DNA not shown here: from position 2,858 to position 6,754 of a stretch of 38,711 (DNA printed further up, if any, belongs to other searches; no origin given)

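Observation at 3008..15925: Hypothesis: a cytoplasmic Mo-enzyme plus sulfur-carrier set coupled to HdrA-MvhD electron bifurcation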

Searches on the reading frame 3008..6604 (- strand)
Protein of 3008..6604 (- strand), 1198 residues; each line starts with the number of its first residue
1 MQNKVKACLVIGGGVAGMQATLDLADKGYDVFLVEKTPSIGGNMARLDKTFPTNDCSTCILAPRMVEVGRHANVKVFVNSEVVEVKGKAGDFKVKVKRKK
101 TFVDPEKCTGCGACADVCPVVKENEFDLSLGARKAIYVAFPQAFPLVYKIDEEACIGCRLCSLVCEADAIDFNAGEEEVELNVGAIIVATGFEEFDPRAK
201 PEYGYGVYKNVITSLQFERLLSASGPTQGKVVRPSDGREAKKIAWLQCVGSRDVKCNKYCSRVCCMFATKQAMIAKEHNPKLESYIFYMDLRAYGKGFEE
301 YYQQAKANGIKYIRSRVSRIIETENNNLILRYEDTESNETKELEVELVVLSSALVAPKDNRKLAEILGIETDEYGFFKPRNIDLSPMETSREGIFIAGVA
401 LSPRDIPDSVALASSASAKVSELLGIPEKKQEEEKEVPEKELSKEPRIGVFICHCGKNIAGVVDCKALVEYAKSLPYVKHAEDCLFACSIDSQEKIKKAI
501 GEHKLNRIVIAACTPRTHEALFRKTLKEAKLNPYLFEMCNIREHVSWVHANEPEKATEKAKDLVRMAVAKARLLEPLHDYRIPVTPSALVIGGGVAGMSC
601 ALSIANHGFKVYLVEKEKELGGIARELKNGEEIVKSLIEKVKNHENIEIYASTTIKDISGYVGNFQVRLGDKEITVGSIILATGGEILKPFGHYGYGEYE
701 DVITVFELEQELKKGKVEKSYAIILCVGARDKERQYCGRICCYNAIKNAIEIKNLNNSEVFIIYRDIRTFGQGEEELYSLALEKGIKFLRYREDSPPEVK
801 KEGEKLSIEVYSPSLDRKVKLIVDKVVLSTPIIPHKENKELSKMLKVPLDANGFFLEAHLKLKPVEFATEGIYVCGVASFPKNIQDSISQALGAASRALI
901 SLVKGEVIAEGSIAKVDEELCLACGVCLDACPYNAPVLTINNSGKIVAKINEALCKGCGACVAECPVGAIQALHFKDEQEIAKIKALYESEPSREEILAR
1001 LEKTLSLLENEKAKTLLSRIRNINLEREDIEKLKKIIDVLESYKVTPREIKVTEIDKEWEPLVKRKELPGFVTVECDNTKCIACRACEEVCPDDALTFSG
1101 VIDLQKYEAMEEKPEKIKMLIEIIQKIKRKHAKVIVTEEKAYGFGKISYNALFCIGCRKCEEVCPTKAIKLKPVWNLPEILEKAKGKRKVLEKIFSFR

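Call 3: search_protein_families(library=pfam, proteins=[window:3008-6604:-], max_evalue=0.01)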
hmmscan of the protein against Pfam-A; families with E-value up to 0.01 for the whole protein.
window:3008-6604:- (1198 aa): 33 families (the best 25 are shown)
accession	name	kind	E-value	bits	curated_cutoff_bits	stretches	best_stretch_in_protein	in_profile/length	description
PF00037.32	Fer4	-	4.7e-39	131.1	21.1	6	949-971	2-24/24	4Fe-4S binding domain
PF07992.20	Pyr_redox_2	-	1.2e-27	97.5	26.1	2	589-888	4-288/291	Pyridine nucleotide-disulphide oxidoreductase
PF12838.12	Fer4_7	-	1.1e-26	93.5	27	6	921-969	2-52/52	4Fe-4S dicluster domain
PF12837.12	Fer4_6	-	5.1e-22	77.1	25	5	947-970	1-24/24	4Fe-4S binding domain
PF14697.11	Fer4_21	-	4.8e-21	75.1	35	4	914-971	1-58/59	4Fe-4S dicluster domain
PF13484.11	Fer4_16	-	1.7e-20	74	30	3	1154-1190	2-40/66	4Fe-4S double cluster binding domain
PF13237.11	Fer4_10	-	1.3e-19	70.3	25.5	4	915-966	3-53/53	4Fe-4S dicluster domain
PF13187.11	Fer4_9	-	1.8e-18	66.7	27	4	921-970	2-52/52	4Fe-4S dicluster domain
PF12797.12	Fer4_2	-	1.8e-18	65.5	24.5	5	100-120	2-22/22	4Fe-4S binding domain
PF00890.30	FAD_binding_2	-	8.6e-17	61.9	20.4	2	588-622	2-36/414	FAD binding domain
PF13183.11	Fer4_8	-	2.8e-16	60.2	27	2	1079-1167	3-67/68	4Fe-4S dicluster domain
PF13450.12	NAD_binding_8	-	6.1e-16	58.9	21.9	2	590-631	1-42/68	NAD(P)-binding Rossmann-like domain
PF12831.13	FAD_oxidored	-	2.8e-15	57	27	2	9-45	3-39/416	FAD dependent oxidoreductase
PF03486.20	HI0933_like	-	2.3e-14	53.9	50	2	588-621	3-36/244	HI0933-like protein Rossmann domain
PF25160.1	LdpA_Fe-S-bd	-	8.2e-14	51.6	27.6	2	948-973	21-46/49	LdpA Fe-S cluster-binding domain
PF12798.12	Fer4_3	-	1.7e-08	35.1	27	0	1154-1168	1-15/15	4Fe-4S binding domain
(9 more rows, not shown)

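Call 4: search_protein_families(library=ncbifam, proteins=[window:3008-6604:-], max_evalue=0.001)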
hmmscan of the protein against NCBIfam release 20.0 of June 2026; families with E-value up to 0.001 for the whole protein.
window:3008-6604:- (1198 aa): 211 families (the best 25 are shown)
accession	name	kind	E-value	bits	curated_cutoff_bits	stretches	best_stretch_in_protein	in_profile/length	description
NF040770.1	hetero_SS_HdrA2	exception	0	1099.7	1100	3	6-428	140-564/777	CoB-CoM heterodisulfide reductase HdrA2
NF041778.1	hetero_SS_HdrA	equivalog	5.2e-239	795.1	1400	3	6-439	143-585/771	ferredoxin:CoB-CoM heterodisulfide reductase subunit HdrA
NF041891.1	hdrA_Methbact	equivalog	7.7e-225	748.5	1300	3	6-424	134-556/762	ferredoxin:CoB-CoM heterodisulfide reductase subunit HdrA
NF009410.0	PRK12771.1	subfamily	2.3e-25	89.2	516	3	589-625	142-178/566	NAD(P)-binding protein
NF042909.1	FMH_DH_FwdF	exception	4.4e-24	85.2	375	2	97-179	7-81/336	tungsten-dependent formylmethanofuran dehydrogenase subunit FwdF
TIGR01944.1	rnfB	subfamily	1.5e-22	80.1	68.7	2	885-984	81-174/190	RnfABCDGE type electron transport complex subunit B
NF038196.1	ferrodoxin_EFR1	subfamily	4.7e-21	75.9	75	2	914-972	180-231/242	EFR1 family ferrodoxin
TIGR01971.1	NuoI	subfamily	2.7e-20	72.2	113.05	3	1073-1110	75-112/121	NADH-quinone oxidoreductase, chain I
NF058577.1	FdxA_fam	equivalog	2.9e-20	72.2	65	2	99-120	29-50/52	4Fe-4S ferredoxin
NF009053.0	PRK12387.1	subfamily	1.3e-19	70.7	204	2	917-972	36-92/180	formate hydrogenlyase complex iron-sulfur subunit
NF006076.0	PRK08222.1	equivalog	6.3e-18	65.2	270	1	916-982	35-101/181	hydrogenase 4 subunit H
NF004914.0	PRK06273.1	equivalog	2.5e-17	63.1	163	1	1153-1176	52-74/167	ferredoxin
TIGR02179.1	PorD_KorD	subfamily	5.3e-17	61.7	60.05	1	916-972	22-74/78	2-oxoacid:acceptor oxidoreductase, delta subunit, pyruvate/2-ketoisovalerate family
NF006221.0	PRK08348.1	subfamily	1e-16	60.8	124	3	138-188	29-79/136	NADH-plastoquinone oxidoreductase subunit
NF005415.0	PRK06991.1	equivalog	1.6e-16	60.8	281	1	911-1004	77-166/284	electron transport complex subunit RsxB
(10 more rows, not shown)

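Call 33: find_homologous_proteins(query=window:3008-6604:-, max_evalue=1e-30)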
Query window:3008-6604:- (1198 aa): 8000 proteins with E <= 1e-30 among 8000 candidates; the best 120 are listed.
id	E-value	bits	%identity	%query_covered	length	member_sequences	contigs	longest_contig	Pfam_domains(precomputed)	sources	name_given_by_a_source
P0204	0.0e+0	2687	100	100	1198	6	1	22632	PF14697.12,PF13450.13,PF07992.21,PF12837.13,PF00070.34,PF03486.21,PF12798.13,PF13484.12,PF13534.12,PF13459.12,PF12800.13,PF01266.31,PF00890.31,PF13738.13,PF25160.2,PF13237.12,PF13370.12,PF12838.13,PF01134.29,PF01494.26,PF12831.14,PF01946.24,PF12797.13,PF00037.33,PF01262.28,PF13183.12,PF13187.12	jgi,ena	-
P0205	0.0e+0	1992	73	99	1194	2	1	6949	PF14697.12,PF13450.13,PF07992.21,PF12837.13,PF00070.34,PF03486.21,PF12798.13,PF13484.12,PF13534.12,PF13459.12,PF12800.13,PF01266.31,PF00890.31,PF13738.13,PF25160.2,PF13237.12,PF12838.13,PF01134.29,PF01494.26,PF12831.14,PF01946.24,PF12797.13,PF00037.33,PF01262.28,PF13183.12,PF13187.12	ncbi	-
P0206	0.0e+0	1178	55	82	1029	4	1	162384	PF14697.12,PF13450.13,PF07992.21,PF12837.13,PF00070.34,PF03486.21,PF13484.12,PF13534.12,PF13459.12,PF12800.13,PF01266.31,PF00890.31,PF13738.13,PF25160.2,PF13237.12,PF17179.10,PF12838.13,PF01134.29,PF01494.26,PF12831.14,PF01946.24,PF12797.13,PF00037.33,PF01262.28,PF13183.12,PF13187.12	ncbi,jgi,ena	-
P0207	0.0e+0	1166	53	82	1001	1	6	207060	PF14697.12,PF13450.13,PF07992.21,PF12837.13,PF00070.34,PF03486.21,PF13484.12,PF01266.31,PF00890.31,PF13738.13,PF25160.2,PF13237.12,PF17179.10,PF12838.13,PF01134.29,PF01494.26,PF12831.14,PF01946.24,PF01593.31,PF12797.13,PF00037.33,PF01262.28,PF13183.12,PF13187.12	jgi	jgi:heterodisulfide reductase subunit A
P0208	0.0e+0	1154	53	82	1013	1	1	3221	PF14697.12,PF13450.13,PF07992.21,PF12837.13,PF00070.34,PF03486.21,PF12798.13,PF13484.12,PF13534.12,PF12800.13,PF01266.31,PF00890.31,PF13738.13,PF25160.2,PF13237.12,PF17179.10,PF12838.13,PF01134.29,PF12831.14,PF01946.24,PF01593.31,PF12797.13,PF00037.33,PF01262.28,PF13183.12,PF13187.12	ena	-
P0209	0.0e+0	1154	53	82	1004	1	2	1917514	PF14697.12,PF13450.13,PF07992.21,PF12837.13,PF00070.34,PF03486.21,PF13484.12,PF13459.12,PF01266.31,PF00890.31,PF13738.13,PF25160.2,PF13237.12,PF13370.12,PF17179.10,PF12838.13,PF01134.29,PF01494.26,PF12831.14,PF01946.24,PF01593.31,PF12797.13,PF00037.33,PF01262.28,PF13183.12,PF13187.12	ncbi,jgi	jgi:heterodisulfide reductase subunit A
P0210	0.0e+0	1150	54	82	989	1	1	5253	PF14697.12,PF13450.13,PF07992.21,PF12837.13,PF00070.34,PF03486.21,PF13484.12,PF13459.12,PF12800.13,PF01266.31,PF00890.31,PF13738.13,PF25160.2,PF13237.12,PF02737.25,PF17179.10,PF12838.13,PF13454.13,PF01134.29,PF01494.26,PF12831.14,PF01946.24,PF01593.31,PF12797.13,PF00037.33,PF01262.28,PF13183.12,PF13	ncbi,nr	ncbi:MAG: CoB--CoM heterodisulfide reductase iron-sulfur subunit A family protein [Euryarchaeota arc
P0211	0.0e+0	1150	53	81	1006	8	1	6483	PF14697.12,PF13450.13,PF07992.21,PF12837.13,PF00070.34,PF03486.21,PF12798.13,PF13484.12,PF13459.12,PF01266.31,PF00890.31,PF13738.13,PF25160.2,PF13237.12,PF17179.10,PF12838.13,PF13454.13,PF01134.29,PF01494.26,PF12831.14,PF01946.24,PF01593.31,PF12797.13,PF00037.33,PF01262.28,PF13183.12,PF13187.12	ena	-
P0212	0.0e+0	1144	52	83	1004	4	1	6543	PF14697.12,PF13450.13,PF07992.21,PF12837.13,PF00070.34,PF03486.21,PF13484.12,PF01266.31,PF00890.31,PF13738.13,PF25160.2,PF13237.12,PF13370.12,PF17179.10,PF12838.13,PF01134.29,PF01494.26,PF12831.14,PF01946.24,PF01593.31,PF12797.13,PF00037.33,PF01262.28,PF13187.12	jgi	jgi:heterodisulfide reductase subunit A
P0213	0.0e+0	1134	53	73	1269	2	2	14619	PF14697.12,PF13450.13,PF07992.21,PF12837.13,PF13247.12,PF03486.21,PF13484.12,PF12838.13,PF01134.29,PF12831.14,PF01266.31,PF12797.13,PF00890.31,PF00037.33,PF13738.13,PF25160.2,PF13237.12,PF13187.12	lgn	-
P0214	0.0e+0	1132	53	82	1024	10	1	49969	PF14697.12,PF13450.13,PF07992.21,PF12837.13,PF00070.34,PF03486.21,PF13484.12,PF12838.13,PF01134.29,PF01494.26,PF12831.14,PF01946.24,PF01266.31,PF01593.31,PF00890.31,PF00037.33,PF13738.13,PF01262.28,PF25160.2,PF13237.12,PF13187.12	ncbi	ncbi:MAG: CoB--CoM heterodisulfide reductase iron-sulfur subunit A family protein [Candidatus Jordar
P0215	0.0e+0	1131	53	82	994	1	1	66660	PF14697.12,PF13450.13,PF07992.21,PF12837.13,PF00070.34,PF03486.21,PF12798.13,PF13484.12,PF13534.12,PF13459.12,PF12800.13,PF01266.31,PF00890.31,PF13738.13,PF25160.2,PF13237.12,PF17179.10,PF12838.13,PF13454.13,PF01134.29,PF12831.14,PF01593.31,PF12797.13,PF00037.33,PF13183.12,PF13187.12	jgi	jgi:heterodisulfide reductase subunit A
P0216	0.0e+0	1128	53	82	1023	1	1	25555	PF14697.12,PF13450.13,PF07992.21,PF12837.13,PF00070.34,PF03486.21,PF13484.12,PF12800.13,PF01266.31,PF00890.31,PF13738.13,PF25160.2,PF13237.12,PF17179.10,PF12838.13,PF01134.29,PF01494.26,PF12831.14,PF01946.24,PF01593.31,PF12797.13,PF00037.33,PF01262.28,PF13187.12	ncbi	-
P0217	0.0e+0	1119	51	82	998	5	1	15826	PF14697.12,PF13450.13,PF07992.21,PF12837.13,PF00070.34,PF03486.21,PF13484.12,PF12838.13,PF13459.12,PF01134.29,PF01494.26,PF12831.14,PF01946.24,PF01266.31,PF12797.13,PF00890.31,PF00037.33,PF13738.13,PF01262.28,PF25160.2,PF13237.12,PF13183.12,PF13187.12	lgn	-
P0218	0.0e+0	1118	52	82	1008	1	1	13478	PF14697.12,PF13450.13,PF07992.21,PF12837.13,PF00070.34,PF03486.21,PF13484.12,PF12838.13,PF13454.13,PF01134.29,PF01494.26,PF12831.14,PF01946.24,PF01266.31,PF12797.13,PF00890.31,PF00037.33,PF13738.13,PF01262.28,PF13237.12,PF13187.12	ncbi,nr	ncbi:MAG: CoB--CoM heterodisulfide reductase iron-sulfur subunit A family protein [Euryarchaeota arc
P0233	0.0e+0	1103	51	82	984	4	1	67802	PF14697.12,PF13450.13,PF07992.21,PF12837.13,PF00070.34,PF03486.21,PF13484.12,PF12838.13,PF13454.13,PF13459.12,PF01134.29,PF01494.26,PF12831.14,PF01266.31,PF01593.31,PF12797.13,PF00890.31,PF00037.33,PF13738.13,PF25160.2,PF13237.12,PF13187.12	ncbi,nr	ncbi:MAG: CoB--CoM heterodisulfide reductase iron-sulfur subunit A family protein [Theionarchaea arc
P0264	0.0e+0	1091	50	81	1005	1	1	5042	PF14697.12,PF13450.13,PF07992.21,PF12837.13,PF00070.34,PF03486.21,PF13484.12,PF12838.13,PF13454.13,PF01134.29,PF01494.26,PF12831.14,PF01946.24,PF01266.31,PF01593.31,PF12797.13,PF00890.31,PF00037.33,PF13738.13,PF01262.28,PF25160.2,PF13237.12,PF13187.12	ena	-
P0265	0.0e+0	1091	52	82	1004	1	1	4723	PF14697.12,PF17179.10,PF13450.13,PF07992.21,PF12837.13,PF00070.34,PF03486.21,PF13484.12,PF12838.13,PF13454.13,PF01134.29,PF12831.14,PF01946.24,PF01266.31,PF12797.13,PF00890.31,PF00037.33,PF13738.13,PF25160.2,PF13237.12,PF13187.12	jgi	jgi:heterodisulfide reductase subunit A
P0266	0.0e+0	1091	52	83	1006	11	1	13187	PF14697.12,PF13450.13,PF07992.21,PF12837.13,PF00070.34,PF03486.21,PF12838.13,PF13454.13,PF01134.29,PF01494.26,PF12831.14,PF01946.24,PF01266.31,PF01593.31,PF12797.13,PF00890.31,PF00037.33,PF13738.13,PF25160.2,PF13237.12,PF13187.12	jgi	jgi:heterodisulfide reductase subunit A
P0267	0.0e+0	1091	51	81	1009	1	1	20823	PF14697.12,PF13450.13,PF07992.21,PF12837.13,PF00070.34,PF03486.21,PF13484.12,PF13459.12,PF05834.19,PF01266.31,PF00890.31,PF13738.13,PF25160.2,PF13237.12,PF12838.13,PF13454.13,PF01134.29,PF01494.26,PF12831.14,PF01946.24,PF01593.31,PF12797.13,PF00037.33,PF01262.28,PF13187.12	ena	-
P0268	0.0e+0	1091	51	82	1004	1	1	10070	PF14697.12,PF13450.13,PF07992.21,PF12837.13,PF00070.34,PF03486.21,PF13484.12,PF13534.12,PF01266.31,PF00890.31,PF13738.13,PF25160.2,PF13237.12,PF17179.10,PF12838.13,PF01134.29,PF01494.26,PF12831.14,PF01946.24,PF01593.31,PF12797.13,PF00037.33,PF01262.28,PF13183.12,PF13187.12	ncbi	ncbi:MAG: CoB--CoM heterodisulfide reductase iron-sulfur subunit A family protein [Candidatus Hydrot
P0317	0.0e+0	1081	51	81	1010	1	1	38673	PF14697.12,PF13450.13,PF07992.21,PF12837.13,PF00070.34,PF03486.21,PF13484.12,PF12838.13,PF13454.13,PF01134.29,PF01494.26,PF12831.14,PF01946.24,PF01266.31,PF01593.31,PF12797.13,PF00890.31,PF00037.33,PF13738.13,PF01262.28,PF25160.2,PF13237.12,PF13187.12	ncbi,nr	ncbi:CoB--CoM heterodisulfide reductase iron-sulfur subunit A family protein [Candidatus Bathyarchae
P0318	0.0e+0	1081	51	83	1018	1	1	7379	PF14697.12,PF13450.13,PF07992.21,PF12837.13,PF00070.34,PF03486.21,PF13484.12,PF12838.13,PF13454.13,PF01134.29,PF01494.26,PF12831.14,PF01946.24,PF01266.31,PF01593.31,PF00890.31,PF00037.33,PF13738.13,PF13187.12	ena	-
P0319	0.0e+0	1081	50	82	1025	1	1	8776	PF14697.12,PF13450.13,PF07992.21,PF12837.13,PF00070.34,PF03486.21,PF13484.12,PF12838.13,PF01134.29,PF12831.14,PF01266.31,PF12797.13,PF00890.31,PF00037.33,PF13738.13,PF01262.28,PF25160.2,PF13187.12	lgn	-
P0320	0.0e+0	1081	51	81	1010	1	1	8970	PF14697.12,PF13450.13,PF07992.21,PF12837.13,PF00070.34,PF03486.21,PF13484.12,PF12838.13,PF13454.13,PF01134.29,PF01494.26,PF12831.14,PF01946.24,PF01266.31,PF01593.31,PF12797.13,PF00890.31,PF00037.33,PF13738.13,PF01262.28,PF25160.2,PF13237.12,PF13187.12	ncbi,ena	-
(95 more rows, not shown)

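Call 35: find_encoding_contigs(protein=P0205, flank=10000, max_places=2)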
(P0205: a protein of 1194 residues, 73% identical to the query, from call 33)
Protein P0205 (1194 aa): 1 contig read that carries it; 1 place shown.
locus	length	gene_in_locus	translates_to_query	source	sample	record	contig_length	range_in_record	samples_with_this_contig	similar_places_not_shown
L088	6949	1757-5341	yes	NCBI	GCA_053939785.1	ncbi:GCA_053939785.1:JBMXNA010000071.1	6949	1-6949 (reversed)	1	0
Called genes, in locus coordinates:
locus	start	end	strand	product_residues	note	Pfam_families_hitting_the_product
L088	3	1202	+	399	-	?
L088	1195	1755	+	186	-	PF02662:FlpD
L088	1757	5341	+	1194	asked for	PF12831:FAD_oxidored (weak), PF13450:NAD_binding_8 (weak), PF00890:FAD_binding_2, PF07992:Pyr_redox_2, PF12831:FAD_oxidored, PF12838:Fer4_7, PF14697:Fer4_21, PF12838:Fer4_7, +26 more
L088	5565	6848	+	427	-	-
